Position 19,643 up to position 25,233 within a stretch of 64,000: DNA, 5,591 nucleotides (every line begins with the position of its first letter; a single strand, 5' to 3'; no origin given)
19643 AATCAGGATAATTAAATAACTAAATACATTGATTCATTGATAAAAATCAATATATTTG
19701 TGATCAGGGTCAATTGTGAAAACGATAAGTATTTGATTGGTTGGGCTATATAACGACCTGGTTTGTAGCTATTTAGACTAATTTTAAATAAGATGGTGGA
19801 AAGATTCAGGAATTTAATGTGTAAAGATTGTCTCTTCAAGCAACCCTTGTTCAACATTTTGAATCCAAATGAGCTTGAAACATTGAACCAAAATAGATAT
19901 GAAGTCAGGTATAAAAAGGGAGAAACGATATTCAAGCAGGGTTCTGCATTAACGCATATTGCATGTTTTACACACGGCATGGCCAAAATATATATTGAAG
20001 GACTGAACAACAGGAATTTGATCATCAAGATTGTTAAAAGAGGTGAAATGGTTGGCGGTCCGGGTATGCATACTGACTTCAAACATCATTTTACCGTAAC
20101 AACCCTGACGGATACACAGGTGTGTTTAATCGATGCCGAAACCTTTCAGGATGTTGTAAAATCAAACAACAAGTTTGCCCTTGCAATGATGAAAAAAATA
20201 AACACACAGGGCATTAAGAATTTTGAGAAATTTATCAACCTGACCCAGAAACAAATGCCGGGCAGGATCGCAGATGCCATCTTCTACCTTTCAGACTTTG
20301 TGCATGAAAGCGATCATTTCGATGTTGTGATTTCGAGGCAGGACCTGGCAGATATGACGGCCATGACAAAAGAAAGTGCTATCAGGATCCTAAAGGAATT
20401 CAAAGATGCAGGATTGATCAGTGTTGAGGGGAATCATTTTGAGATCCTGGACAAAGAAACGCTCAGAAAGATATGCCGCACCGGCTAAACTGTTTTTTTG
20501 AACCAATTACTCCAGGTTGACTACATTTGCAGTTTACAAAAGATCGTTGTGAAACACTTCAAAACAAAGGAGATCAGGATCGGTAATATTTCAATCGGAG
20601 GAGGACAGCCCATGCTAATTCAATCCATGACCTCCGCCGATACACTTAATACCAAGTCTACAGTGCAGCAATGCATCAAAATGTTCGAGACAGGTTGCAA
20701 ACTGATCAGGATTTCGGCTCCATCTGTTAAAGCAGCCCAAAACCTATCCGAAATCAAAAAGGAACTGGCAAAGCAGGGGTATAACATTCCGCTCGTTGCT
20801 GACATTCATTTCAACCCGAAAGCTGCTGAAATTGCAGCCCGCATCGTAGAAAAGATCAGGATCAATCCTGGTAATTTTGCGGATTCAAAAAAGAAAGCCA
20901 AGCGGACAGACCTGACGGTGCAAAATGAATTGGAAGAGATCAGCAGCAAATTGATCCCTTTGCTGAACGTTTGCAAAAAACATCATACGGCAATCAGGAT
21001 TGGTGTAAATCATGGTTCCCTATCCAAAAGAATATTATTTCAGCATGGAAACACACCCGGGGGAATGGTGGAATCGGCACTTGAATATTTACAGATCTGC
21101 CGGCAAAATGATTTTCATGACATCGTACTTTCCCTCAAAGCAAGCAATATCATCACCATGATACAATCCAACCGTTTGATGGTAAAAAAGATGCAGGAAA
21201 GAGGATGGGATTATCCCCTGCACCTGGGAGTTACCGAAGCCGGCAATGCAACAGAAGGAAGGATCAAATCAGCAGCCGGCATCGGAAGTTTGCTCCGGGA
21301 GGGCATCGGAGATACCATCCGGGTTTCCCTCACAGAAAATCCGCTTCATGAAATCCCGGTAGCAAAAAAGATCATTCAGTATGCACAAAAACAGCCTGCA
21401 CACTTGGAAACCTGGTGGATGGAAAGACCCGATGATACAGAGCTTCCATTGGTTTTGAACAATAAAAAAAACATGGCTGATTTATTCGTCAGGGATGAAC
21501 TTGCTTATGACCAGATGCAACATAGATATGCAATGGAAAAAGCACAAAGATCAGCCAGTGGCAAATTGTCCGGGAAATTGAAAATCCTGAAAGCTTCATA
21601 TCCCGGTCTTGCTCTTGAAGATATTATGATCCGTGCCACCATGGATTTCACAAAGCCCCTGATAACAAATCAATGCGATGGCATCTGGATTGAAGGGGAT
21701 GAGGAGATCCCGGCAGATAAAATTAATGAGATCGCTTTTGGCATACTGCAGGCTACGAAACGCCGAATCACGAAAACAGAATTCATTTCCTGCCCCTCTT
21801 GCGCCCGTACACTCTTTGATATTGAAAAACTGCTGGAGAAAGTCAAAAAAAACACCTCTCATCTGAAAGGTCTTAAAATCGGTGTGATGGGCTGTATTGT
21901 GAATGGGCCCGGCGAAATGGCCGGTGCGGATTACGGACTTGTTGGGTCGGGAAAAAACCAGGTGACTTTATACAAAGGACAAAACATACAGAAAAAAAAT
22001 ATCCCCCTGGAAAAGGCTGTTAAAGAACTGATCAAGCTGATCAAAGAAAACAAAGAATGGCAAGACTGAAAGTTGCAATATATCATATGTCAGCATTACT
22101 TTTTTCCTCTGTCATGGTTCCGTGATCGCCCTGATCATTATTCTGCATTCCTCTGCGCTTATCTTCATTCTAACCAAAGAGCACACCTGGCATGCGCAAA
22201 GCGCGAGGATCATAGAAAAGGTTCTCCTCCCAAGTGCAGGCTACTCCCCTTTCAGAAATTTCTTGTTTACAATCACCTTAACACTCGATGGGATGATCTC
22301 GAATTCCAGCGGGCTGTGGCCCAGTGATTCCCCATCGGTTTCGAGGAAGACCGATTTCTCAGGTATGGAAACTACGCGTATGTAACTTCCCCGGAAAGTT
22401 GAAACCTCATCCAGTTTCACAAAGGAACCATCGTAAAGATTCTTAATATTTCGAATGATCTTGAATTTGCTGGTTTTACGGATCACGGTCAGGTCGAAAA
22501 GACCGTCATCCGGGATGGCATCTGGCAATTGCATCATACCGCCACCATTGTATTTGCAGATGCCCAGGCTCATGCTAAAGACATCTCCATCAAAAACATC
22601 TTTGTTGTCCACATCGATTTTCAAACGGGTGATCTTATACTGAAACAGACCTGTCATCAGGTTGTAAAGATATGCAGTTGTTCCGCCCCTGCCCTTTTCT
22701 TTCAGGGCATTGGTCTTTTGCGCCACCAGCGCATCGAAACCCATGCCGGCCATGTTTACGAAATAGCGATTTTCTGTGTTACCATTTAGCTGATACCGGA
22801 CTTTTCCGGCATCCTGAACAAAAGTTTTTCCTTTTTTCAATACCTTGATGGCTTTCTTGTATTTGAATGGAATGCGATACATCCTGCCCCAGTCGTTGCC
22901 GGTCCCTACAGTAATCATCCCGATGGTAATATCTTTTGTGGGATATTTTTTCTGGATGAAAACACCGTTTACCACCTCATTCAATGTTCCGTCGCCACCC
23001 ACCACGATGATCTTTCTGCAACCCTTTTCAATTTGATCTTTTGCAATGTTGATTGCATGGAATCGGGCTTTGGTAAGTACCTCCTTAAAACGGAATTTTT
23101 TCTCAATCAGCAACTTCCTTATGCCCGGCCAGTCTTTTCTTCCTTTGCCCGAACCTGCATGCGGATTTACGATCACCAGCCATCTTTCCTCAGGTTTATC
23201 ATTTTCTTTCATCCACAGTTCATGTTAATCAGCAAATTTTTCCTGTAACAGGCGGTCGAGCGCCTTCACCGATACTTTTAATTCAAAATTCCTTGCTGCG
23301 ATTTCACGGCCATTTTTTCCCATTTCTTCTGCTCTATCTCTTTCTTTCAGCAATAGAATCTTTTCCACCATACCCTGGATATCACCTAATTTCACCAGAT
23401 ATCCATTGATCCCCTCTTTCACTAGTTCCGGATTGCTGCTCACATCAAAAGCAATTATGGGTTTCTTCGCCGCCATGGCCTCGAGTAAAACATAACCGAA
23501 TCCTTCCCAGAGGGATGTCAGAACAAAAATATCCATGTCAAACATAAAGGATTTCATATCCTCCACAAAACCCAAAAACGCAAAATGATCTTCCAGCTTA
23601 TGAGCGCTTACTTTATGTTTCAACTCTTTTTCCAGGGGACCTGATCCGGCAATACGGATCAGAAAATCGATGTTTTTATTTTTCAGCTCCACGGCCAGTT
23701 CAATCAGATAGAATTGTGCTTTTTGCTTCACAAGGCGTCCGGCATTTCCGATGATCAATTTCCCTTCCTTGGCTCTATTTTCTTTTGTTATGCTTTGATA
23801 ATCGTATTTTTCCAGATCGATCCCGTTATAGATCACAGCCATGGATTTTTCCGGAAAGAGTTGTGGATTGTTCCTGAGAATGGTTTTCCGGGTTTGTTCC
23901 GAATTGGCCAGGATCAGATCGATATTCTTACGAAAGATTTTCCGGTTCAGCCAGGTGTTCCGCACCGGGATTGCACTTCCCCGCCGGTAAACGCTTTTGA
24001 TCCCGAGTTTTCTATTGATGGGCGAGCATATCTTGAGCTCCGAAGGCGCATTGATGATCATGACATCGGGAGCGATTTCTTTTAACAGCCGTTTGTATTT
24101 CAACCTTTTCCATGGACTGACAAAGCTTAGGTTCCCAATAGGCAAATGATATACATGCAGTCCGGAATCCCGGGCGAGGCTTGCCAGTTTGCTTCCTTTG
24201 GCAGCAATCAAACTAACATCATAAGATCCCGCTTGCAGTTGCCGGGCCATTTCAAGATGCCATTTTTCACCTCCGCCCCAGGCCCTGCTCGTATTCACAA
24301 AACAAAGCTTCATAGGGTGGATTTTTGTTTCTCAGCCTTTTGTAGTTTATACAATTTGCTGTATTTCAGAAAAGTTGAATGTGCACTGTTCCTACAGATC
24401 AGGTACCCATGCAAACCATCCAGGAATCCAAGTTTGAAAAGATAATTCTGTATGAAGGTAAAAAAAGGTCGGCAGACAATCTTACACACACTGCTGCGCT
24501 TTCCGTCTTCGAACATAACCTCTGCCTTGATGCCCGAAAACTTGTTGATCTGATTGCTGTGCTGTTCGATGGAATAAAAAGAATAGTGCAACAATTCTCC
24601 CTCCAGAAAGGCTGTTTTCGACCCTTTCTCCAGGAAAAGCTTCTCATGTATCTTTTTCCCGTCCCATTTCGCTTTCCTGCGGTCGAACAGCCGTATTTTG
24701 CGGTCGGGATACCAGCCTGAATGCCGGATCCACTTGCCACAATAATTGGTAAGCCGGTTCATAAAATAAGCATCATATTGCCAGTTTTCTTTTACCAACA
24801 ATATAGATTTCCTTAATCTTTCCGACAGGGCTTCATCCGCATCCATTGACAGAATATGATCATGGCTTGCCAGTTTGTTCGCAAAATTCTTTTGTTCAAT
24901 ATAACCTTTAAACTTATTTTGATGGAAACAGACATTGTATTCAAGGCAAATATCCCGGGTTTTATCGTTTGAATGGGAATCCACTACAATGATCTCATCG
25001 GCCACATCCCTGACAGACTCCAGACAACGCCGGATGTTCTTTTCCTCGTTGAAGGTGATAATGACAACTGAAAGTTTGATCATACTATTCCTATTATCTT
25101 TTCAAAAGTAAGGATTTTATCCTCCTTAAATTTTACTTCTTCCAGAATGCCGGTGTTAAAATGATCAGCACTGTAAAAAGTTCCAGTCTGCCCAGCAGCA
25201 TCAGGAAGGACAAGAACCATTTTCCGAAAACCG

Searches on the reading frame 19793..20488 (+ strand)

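Call 8: search_protein_families(library=pfam, proteins=[window:19793-20488:+], max_evalue=0.001)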
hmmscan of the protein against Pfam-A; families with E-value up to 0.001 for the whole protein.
window:19793-20488:+ (231 aa): 3 families
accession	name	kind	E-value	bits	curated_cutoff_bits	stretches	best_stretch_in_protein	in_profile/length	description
PF00027.35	cNMP_binding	-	8.5e-17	61.3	27.5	1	38-125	2-89/89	Cyclic nucleotide-binding domain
PF13545.12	HTH_Crp_2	-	4.4e-15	55.8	27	1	158-227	2-70/70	Crp-like helix-turn-helix domain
PF00325.26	Crp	-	0.00016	21.7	21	1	180-209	3-32/32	Bacterial regulatory proteins, crp family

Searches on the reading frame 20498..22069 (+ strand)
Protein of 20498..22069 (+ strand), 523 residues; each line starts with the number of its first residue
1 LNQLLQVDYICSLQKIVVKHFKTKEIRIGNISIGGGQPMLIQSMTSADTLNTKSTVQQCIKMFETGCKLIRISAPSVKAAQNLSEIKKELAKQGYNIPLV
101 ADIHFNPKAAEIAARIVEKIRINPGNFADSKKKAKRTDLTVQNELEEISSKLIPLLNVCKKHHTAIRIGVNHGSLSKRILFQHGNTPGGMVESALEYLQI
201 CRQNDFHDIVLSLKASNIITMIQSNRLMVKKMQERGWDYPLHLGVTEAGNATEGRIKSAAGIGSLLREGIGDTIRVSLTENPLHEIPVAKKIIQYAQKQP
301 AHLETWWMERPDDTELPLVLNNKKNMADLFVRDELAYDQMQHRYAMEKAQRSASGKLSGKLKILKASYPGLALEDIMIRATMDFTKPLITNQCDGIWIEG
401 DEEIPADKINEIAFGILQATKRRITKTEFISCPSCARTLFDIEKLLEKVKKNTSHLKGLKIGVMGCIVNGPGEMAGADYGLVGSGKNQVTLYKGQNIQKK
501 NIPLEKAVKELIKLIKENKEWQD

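Call 8: search_protein_families(library=pfam, proteins=[window:20498-22069:+], max_evalue=0.001)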
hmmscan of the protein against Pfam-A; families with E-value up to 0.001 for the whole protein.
window:20498-22069:+ (523 aa): 1 family
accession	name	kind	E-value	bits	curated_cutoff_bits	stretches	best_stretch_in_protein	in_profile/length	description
PF04551.19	GcpE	-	2e-121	405.7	32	1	23-517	1-343/343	GcpE protein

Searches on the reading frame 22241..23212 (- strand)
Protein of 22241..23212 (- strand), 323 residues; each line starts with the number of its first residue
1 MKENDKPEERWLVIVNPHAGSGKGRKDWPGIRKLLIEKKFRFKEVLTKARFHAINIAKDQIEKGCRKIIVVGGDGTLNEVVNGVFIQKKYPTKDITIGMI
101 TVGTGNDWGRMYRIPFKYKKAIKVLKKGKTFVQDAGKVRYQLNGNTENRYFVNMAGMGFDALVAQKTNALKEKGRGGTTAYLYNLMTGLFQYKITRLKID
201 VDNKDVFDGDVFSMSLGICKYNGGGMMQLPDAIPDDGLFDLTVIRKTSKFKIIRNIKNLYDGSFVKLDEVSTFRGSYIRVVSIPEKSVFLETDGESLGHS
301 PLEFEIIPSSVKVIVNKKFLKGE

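Call 8: search_protein_families(library=pfam, proteins=[window:22241-23212:-], max_evalue=0.001)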
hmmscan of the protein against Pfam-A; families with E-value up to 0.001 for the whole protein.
window:22241-23212:- (323 aa): 2 families
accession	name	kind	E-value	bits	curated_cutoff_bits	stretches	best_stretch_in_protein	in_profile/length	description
PF19279.4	YegS_C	-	6.4e-30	104.4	27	1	156-315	4-158/158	YegS C-terminal NAD kinase beta sandwich-like domain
PF00781.29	DAGK_cat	-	7.9e-27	93.8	23.6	1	10-137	1-124/125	Diacylglycerol kinase catalytic domain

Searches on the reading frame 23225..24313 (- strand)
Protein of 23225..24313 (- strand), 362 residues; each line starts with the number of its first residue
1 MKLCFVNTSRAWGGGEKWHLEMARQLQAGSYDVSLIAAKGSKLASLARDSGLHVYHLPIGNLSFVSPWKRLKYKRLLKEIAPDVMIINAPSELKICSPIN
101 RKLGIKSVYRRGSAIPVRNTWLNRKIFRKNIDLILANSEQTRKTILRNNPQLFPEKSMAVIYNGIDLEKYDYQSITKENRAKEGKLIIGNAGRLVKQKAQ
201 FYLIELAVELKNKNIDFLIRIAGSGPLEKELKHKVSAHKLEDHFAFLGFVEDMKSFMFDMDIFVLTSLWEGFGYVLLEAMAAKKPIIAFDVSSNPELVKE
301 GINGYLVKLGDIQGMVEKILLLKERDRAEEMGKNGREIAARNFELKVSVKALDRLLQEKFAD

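Call 8: search_protein_families(library=pfam, proteins=[window:23225-24313:-], max_evalue=0.001)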
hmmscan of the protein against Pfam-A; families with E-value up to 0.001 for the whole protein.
window:23225-24313:- (362 aa): 5 families
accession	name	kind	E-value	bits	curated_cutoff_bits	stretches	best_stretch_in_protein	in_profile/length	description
PF00534.26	Glycos_transf_1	-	7.1e-41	140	26.4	1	174-337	4-171/172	Glycosyl transferases group 1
PF13692.12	Glyco_trans_1_4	-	2.7e-33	115.6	27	1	187-322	3-139/142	Glycosyl transferases group 1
PF13439.12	Glyco_transf_4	-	4.5e-14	53.3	28.5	1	12-169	1-170/170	Glycosyltransferase Family 4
PF13579.12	Glyco_trans_4_4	-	8.9e-06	26.6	29.7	1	13-164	1-158/158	Glycosyl transferase 4-like domain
PF13477.12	Glyco_trans_4_2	-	3.9e-05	24.3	23.4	0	18-95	12-88/139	Glycosyl transferase 4-like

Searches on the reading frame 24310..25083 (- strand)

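Call 8: search_protein_families(library=pfam, proteins=[window:24310-25083:-], max_evalue=0.001)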
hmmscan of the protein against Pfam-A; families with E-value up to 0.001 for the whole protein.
window:24310-25083:- (257 aa): 2 families
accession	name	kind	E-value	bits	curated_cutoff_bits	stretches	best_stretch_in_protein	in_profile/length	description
PF00535.33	Glycos_transf_2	-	7.5e-22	78.5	23.3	1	5-145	1-149/168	Glycosyl transferase family 2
PF13704.12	Glyco_tranf_2_4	-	9.3e-06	26.5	27.5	1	12-86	2-84/98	Glycosyl transferase family 2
